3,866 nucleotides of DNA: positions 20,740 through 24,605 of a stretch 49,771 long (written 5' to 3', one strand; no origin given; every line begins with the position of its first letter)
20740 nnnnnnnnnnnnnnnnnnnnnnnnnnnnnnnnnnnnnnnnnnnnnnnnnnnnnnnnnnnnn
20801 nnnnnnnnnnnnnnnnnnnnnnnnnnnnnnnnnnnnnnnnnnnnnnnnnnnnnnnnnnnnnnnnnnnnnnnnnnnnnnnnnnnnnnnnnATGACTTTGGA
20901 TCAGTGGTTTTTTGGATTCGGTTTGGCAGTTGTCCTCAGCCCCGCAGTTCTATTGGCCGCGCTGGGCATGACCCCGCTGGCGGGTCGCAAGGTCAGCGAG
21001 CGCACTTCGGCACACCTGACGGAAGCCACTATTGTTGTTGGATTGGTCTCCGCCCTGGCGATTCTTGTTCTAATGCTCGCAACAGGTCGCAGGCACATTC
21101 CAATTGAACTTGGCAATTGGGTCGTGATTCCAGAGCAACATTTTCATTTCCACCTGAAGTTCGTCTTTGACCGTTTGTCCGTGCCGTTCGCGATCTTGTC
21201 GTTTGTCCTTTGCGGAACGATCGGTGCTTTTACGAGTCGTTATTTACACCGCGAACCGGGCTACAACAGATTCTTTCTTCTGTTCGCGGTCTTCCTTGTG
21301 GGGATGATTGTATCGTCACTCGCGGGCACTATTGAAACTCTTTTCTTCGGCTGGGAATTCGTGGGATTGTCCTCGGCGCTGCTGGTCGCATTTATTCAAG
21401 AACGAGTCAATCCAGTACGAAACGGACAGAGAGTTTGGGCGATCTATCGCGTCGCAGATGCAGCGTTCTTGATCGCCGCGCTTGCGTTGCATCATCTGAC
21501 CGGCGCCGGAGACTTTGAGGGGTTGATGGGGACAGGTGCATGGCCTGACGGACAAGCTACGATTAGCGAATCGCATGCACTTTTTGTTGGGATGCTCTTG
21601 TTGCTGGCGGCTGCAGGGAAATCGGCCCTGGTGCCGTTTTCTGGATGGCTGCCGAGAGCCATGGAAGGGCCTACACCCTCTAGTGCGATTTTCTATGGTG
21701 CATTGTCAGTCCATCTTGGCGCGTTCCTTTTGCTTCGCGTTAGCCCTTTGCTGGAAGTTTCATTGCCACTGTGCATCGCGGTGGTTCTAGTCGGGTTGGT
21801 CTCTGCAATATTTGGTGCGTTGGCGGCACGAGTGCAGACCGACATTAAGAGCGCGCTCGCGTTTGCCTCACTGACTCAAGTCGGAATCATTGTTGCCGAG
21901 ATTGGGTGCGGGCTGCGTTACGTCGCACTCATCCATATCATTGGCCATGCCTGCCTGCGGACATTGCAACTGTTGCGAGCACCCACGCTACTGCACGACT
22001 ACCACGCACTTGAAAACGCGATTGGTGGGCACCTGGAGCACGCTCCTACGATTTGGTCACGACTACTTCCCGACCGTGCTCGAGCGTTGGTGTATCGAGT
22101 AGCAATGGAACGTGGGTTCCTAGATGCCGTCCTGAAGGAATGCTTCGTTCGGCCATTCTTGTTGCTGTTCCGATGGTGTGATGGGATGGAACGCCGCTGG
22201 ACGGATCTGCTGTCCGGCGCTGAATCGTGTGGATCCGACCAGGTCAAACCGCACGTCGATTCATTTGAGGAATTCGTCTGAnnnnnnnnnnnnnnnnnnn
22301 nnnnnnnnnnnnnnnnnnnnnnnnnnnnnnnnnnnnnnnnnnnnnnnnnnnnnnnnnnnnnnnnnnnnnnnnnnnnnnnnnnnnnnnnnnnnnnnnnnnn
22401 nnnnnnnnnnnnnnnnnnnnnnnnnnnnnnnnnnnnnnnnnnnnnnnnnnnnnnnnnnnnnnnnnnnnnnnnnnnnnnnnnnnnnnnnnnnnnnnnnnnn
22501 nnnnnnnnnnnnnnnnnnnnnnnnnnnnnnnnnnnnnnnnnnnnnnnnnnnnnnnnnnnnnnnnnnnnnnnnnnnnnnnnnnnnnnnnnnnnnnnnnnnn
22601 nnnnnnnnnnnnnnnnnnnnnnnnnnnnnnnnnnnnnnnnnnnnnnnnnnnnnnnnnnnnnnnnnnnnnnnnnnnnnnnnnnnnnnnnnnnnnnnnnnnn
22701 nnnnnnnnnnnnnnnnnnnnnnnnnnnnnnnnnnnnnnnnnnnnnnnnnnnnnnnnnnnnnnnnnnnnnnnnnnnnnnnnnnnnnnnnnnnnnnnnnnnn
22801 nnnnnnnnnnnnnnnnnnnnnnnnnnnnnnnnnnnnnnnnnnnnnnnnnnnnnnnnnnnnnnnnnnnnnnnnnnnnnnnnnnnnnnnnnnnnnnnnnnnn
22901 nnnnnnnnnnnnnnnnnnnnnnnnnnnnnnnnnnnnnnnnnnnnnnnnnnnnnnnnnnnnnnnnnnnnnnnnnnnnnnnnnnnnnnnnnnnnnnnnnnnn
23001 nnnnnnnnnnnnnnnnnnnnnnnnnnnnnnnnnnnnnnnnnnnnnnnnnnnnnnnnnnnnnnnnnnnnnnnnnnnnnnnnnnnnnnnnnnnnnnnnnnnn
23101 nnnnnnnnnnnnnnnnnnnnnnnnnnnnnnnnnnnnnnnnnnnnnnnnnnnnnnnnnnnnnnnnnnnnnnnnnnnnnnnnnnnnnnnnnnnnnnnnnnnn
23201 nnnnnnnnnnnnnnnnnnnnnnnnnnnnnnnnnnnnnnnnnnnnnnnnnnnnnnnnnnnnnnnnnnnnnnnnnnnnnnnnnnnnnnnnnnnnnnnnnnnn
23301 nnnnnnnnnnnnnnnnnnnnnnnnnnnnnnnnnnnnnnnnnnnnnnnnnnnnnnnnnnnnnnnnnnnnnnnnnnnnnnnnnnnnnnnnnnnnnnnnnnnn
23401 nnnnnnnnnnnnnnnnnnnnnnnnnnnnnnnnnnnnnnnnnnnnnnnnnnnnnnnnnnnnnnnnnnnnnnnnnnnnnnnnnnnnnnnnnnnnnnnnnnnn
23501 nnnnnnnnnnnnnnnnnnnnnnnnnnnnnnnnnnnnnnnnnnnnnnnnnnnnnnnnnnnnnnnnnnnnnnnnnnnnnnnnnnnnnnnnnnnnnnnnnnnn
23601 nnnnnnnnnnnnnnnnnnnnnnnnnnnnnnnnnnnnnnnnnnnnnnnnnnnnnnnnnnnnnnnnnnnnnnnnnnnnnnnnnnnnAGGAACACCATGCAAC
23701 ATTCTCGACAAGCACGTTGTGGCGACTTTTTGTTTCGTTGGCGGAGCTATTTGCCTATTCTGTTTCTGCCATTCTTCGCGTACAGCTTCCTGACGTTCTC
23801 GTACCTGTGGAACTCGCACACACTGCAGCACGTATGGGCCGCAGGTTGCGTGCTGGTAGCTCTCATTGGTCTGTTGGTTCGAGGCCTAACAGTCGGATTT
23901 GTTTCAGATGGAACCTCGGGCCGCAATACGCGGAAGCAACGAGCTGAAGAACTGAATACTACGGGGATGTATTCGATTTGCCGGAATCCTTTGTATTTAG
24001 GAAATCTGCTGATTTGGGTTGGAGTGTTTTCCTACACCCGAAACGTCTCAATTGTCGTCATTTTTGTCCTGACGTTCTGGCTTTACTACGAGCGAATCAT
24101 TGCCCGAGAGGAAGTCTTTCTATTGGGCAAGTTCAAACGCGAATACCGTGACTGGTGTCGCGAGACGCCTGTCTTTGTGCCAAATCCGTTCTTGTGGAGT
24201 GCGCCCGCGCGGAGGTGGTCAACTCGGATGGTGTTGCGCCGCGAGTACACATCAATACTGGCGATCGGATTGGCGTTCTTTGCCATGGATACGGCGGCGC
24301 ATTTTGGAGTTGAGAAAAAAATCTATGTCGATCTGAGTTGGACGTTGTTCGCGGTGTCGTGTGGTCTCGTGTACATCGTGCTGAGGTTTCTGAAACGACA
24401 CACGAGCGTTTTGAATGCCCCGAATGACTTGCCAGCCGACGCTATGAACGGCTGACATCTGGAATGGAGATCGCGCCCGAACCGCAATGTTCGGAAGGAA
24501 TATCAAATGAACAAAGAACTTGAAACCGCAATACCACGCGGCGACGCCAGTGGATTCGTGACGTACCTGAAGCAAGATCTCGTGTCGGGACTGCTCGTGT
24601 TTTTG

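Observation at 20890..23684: DabA is followed by two different antiporter-like subunits (NuoL-like and NuoM-like)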

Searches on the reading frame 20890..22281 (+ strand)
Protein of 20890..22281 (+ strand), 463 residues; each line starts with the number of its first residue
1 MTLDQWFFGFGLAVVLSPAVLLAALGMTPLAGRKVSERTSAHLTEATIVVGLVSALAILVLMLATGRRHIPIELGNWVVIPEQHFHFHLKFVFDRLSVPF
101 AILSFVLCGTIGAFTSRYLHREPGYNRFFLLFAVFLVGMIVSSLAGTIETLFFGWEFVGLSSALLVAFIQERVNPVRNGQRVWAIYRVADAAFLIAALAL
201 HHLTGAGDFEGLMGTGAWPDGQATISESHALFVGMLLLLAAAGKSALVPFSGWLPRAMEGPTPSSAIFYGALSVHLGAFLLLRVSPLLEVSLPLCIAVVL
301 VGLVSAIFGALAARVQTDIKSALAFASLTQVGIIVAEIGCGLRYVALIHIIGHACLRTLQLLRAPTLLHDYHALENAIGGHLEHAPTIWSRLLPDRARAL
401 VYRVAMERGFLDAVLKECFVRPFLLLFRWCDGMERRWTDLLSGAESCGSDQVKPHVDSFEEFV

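Call 3: search_protein_families(library=pfam, proteins=[window:20890-22281:+])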
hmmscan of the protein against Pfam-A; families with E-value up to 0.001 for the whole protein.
window:20890-22281:+ (463 aa): 2 families
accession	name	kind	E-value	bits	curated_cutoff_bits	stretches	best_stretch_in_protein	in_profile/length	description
PF00361.26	Proton_antipo_M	-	5.4e-39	134.6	21.5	1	150-372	6-227/294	NADH:quinone oxidoreductase/Mrp antiporter, TM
PF00662.26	Proton_antipo_N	-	3.1e-09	37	24.5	1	80-129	2-51/51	NADH-Ubiquinone oxidoreductase (complex I), chain 5 N-terminus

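Call 4: search_protein_families(library=ncbifam, proteins=[window:20890-22281:+])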
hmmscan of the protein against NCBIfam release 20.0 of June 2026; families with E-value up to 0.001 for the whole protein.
window:20890-22281:+ (463 aa): 65 families (the best 25 are shown)
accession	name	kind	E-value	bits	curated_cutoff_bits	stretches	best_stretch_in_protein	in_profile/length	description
NF005141.0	PRK06590.1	equivalog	2e-60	205.4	556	1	19-375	10-358/615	NADH-quinone oxidoreductase subunit L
TIGR01974.1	NDH_I_L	subfamily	2.7e-58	198.4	407.5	1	21-376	11-363/630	NADH-quinone oxidoreductase subunit L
NF005626.0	PRK07376.1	equivalog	2.5e-45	155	963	1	25-379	24-372/675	NAD(P)H-quinone oxidoreductase subunit 5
NF009290.0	PRK12650.1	equivalog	2.5e-39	134.9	980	1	15-357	4-339/966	DUF4040 family protein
NF009287.0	PRK12647.1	equivalog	1.1e-37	130.1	937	1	54-370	41-349/773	putative monovalent cation/H+ antiporter subunit A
NF006029.0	PRK08168.1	equivalog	5.5e-37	128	380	1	74-364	67-337/520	NADH-quinone oxidoreductase subunit L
NF009288.0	PRK12648.1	equivalog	5.3e-35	120.8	1104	1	29-358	10-337/954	monovalent cation/H+ antiporter subunit A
NF009286.0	PRK12646.1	equivalog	7.5e-35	120.6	1063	1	84-345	67-324/800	DUF4040 family protein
NF009285.0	PRK12645.1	equivalog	1.2e-32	113.1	1028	1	41-341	28-320/804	Na+/H+ antiporter subunit A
TIGR00940.1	2a6301s01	subfamily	5.6e-32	110.9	920.45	1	41-341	25-316/793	monovalent cation:proton antiporter subunit A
NF005633.0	PRK07390.1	subfamily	3.3e-31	108.5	676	1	27-367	26-356/613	NAD(P)H-quinone oxidoreductase subunit F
TIGR01960.1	ndhF3_CO2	subfamily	6.2e-30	104.3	588.7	1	30-368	29-357/606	NAD(P)H dehydrogenase, subunit NdhF3 family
NF005097.0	PRK06525.1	equivalog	2e-26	92.8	430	1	29-367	12-351/480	hydrogenase 4 subunit D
NF009289.0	PRK12649.1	equivalog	1.6e-25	89.7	1117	1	89-367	74-357/789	putative monovalent cation/H+ antiporter subunit A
NF009284.0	PRK12644.1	equivalog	2.4e-25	88.8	962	1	67-348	50-320/975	Na+/H+ antiporter subunit A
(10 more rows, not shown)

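Call 22: search_solved_structures(query=window:20890-22281:+, max_evalue=0.01, show_alignments=3)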
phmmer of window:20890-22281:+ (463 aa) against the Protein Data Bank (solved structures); distinct sequences matched with E-value up to 0.01: 64 (the best 60 are shown).
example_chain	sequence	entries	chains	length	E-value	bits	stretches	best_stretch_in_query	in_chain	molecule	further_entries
7zm7_5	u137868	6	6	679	3e-40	141.6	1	27-394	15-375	NADH-ubiquinone oxidoreductase chain 5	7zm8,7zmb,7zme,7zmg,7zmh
8qby_L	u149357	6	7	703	9.3e-40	140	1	21-395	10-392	NADH dehydrogenase subunit L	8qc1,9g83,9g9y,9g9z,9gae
7v2d_l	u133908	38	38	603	1.5e-39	139.3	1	45-373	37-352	NADH-ubiquinone oxidoreductase chain 5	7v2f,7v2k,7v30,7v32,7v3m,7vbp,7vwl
7v2c_l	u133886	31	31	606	1.6e-39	139.3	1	45-373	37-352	NADH-ubiquinone oxidoreductase chain 5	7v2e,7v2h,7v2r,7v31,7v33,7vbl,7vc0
5gpn_j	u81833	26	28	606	2e-39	138.9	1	45-373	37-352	NADH-ubiquinone oxidoreductase chain 5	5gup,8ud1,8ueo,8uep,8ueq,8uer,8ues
4he8_L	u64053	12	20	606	2.3e-39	138.7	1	92-394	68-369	NADH-quinone oxidoreductase subunit 12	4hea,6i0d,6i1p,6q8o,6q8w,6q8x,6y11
9cwt_l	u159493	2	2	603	3.4e-39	138.2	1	72-386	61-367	NADH-ubiquinone oxidoreductase chain 5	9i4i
9ti4_l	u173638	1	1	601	3.6e-39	138.1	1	72-386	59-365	NADH-ubiquinone oxidoreductase chain 5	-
8e9g_L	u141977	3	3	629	6.1e-39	137.3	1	24-371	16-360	NADH-quinone oxidoreductase, L subunit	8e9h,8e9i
5xtc_l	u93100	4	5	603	6.7e-39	137.2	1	72-386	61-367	NADH-ubiquinone oxidoreductase chain 5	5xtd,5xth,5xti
5cod_L1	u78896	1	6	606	2e-38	135.6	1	56-375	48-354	NADH-ubiquinone oxidoreductase chain 5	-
6hum_F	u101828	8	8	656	1.4e-37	132.8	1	36-379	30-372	NADH dehydrogenase subunit 5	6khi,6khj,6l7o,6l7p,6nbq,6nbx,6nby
5lc5_L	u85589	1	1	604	1.7e-37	132.5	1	56-375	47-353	NADH-ubiquinone oxidoreductase chain 5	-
9w2u_L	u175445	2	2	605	1.7e-37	132.5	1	56-375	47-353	NADH-ubiquinone oxidoreductase chain 5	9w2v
5ldw_L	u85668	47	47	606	2e-37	132.3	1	56-375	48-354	NADH-ubiquinone oxidoreductase chain 5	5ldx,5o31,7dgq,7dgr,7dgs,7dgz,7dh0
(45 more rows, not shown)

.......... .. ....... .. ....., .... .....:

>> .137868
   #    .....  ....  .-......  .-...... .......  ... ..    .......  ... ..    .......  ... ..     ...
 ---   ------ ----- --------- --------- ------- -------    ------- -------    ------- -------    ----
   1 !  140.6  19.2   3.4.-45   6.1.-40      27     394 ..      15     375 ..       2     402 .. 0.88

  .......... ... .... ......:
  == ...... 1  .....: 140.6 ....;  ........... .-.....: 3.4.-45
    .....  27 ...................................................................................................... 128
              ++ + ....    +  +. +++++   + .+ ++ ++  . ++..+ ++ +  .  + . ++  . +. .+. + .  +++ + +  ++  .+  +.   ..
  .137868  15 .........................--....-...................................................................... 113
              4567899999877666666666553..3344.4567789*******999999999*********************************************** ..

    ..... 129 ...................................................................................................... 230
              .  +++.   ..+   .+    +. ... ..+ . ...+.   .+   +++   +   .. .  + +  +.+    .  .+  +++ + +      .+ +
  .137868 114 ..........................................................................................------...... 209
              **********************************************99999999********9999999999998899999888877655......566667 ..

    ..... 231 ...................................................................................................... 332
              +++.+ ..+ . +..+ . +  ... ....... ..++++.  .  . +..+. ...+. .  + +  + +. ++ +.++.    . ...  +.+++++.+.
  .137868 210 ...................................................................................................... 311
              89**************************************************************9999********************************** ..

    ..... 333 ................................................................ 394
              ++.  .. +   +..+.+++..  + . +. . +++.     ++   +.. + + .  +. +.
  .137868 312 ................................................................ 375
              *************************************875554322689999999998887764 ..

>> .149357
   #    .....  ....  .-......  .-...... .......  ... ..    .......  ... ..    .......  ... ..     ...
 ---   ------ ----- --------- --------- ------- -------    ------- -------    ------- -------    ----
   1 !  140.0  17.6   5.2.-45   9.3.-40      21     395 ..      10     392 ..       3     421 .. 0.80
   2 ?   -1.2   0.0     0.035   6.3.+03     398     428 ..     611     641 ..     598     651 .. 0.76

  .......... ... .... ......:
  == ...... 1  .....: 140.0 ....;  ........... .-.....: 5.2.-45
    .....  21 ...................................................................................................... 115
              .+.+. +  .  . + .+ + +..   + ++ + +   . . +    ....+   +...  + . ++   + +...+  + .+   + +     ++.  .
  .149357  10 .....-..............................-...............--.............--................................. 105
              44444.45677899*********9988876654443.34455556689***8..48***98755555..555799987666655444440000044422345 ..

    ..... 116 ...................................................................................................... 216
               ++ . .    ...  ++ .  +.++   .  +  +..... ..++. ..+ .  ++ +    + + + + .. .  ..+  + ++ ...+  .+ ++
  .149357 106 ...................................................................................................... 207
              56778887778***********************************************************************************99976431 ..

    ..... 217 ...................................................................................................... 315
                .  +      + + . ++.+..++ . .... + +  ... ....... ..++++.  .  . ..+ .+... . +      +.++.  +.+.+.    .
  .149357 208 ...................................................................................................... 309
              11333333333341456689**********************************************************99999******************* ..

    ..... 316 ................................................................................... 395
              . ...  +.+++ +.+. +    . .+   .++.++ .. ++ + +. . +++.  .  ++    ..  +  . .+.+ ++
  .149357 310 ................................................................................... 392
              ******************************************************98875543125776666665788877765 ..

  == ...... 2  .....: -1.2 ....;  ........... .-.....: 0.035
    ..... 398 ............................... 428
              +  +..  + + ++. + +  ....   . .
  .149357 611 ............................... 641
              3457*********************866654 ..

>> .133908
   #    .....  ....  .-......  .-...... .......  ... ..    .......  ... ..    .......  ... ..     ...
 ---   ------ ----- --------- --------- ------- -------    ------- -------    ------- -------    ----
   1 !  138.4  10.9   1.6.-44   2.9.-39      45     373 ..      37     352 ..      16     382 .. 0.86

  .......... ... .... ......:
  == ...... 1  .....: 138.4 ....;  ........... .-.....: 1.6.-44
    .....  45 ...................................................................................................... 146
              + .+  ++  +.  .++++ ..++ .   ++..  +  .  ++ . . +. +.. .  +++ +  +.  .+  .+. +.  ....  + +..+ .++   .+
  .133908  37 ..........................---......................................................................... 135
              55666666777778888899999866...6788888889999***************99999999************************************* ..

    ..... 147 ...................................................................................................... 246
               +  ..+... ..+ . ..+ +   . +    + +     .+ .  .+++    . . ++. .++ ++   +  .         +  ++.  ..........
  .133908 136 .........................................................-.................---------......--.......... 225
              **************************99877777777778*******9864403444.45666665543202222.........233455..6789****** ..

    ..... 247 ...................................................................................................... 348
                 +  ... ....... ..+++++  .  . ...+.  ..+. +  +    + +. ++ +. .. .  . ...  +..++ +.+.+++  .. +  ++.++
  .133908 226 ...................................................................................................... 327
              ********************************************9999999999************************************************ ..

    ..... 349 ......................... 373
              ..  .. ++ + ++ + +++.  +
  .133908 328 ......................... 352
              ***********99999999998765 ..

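Call 101: predict_structure(protein=window:20890-22281:+)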
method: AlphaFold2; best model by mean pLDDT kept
length: 463 residues; sequences in the alignment: 1
mean_pLDDT: 42.8   pTM: 0.27
mean pLDDT of the five models: 42.8, 42.7, 39.0, 38.8, 35.4
residues with pLDDT >= 90: 0; 70-90: 0; 50-70: 58; < 50: 405
segments of 3 or more residues with pLDDT < 50: 1-12, 27-32, 61-130, 139-301, 303-436, 457-463
pLDDT, mean of each block of 10 residues (from residue 1): 44 50 48 52 52 51 43 37 40 40 43 42 46 50 43 45 45 43 41 43 38 37 39 42 36 38 43 47 40 45 45 40 41 37 38 42 39 40 36 37 39 40 41 48 55 49 37
secondary structure, 60 per line:
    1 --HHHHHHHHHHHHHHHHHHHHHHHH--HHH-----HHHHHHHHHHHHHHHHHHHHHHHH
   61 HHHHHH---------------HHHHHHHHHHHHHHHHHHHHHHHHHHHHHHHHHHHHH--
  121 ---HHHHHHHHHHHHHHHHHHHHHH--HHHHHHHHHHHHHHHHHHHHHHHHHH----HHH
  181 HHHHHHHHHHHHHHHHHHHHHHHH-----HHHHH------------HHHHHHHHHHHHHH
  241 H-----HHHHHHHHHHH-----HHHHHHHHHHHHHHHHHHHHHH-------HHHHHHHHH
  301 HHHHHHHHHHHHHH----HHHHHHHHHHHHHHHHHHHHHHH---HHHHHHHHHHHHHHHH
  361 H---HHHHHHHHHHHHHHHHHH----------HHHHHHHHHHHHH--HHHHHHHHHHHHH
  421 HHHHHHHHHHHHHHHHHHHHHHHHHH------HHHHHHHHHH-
elements in order: H3-26 H37-66 H82-118 H124-145 H148-173 H178-204 H210-214 H227-241 H247-257 H263-284 H292-314 H319-341 H345-361 H365-382 H393-405 H408-446 H453-462

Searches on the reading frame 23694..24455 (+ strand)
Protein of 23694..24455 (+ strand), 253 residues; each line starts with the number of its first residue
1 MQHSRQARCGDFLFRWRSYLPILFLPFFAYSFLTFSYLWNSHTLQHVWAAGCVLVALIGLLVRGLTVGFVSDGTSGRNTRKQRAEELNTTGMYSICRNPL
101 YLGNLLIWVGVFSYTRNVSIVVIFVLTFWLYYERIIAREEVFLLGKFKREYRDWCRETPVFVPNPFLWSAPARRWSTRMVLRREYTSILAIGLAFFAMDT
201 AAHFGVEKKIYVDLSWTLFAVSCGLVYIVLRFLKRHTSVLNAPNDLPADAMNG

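Call 3: search_protein_families(library=pfam, proteins=[window:23694-24455:+])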
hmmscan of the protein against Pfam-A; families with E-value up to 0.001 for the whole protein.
window:23694-24455:+ (253 aa): 3 families
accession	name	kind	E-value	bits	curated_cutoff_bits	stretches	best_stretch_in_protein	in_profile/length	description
PF04191.18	PEMT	-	2.4e-09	38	25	1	51-148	6-103/105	Phospholipid methyltransferase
PF04140.19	ICMT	-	0.00018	22.3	24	1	85-140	33-90/95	Isoprenylcysteine carboxyl methyltransferase (ICMT) family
PF06966.17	DUF1295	-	0.00021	21.3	20.4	1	77-121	146-189/235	Protein of unknown function (DUF1295)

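Call 4: search_protein_families(library=ncbifam, proteins=[window:23694-24455:+])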
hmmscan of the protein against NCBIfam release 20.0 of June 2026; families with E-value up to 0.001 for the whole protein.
window:23694-24455:+ (253 aa): 3 families
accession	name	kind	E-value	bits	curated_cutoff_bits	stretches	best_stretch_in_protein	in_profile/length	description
TIGR04571.1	LmtA_Leptospira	exception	8.4e-55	186.2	325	1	9-240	10-247/252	lipid A Kdo2 1-phosphate O-methyltransferase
NF040696.1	isopcys_mtase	equivalog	3.3e-07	30.4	160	1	85-163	110-188/190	protein-S-isoprenylcysteine O-methyltransferase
NF045656.1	MeththiolMtaseMddA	equivalog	0.00015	21.1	270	1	37-163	115-238/238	methanethiol S-methyltransferase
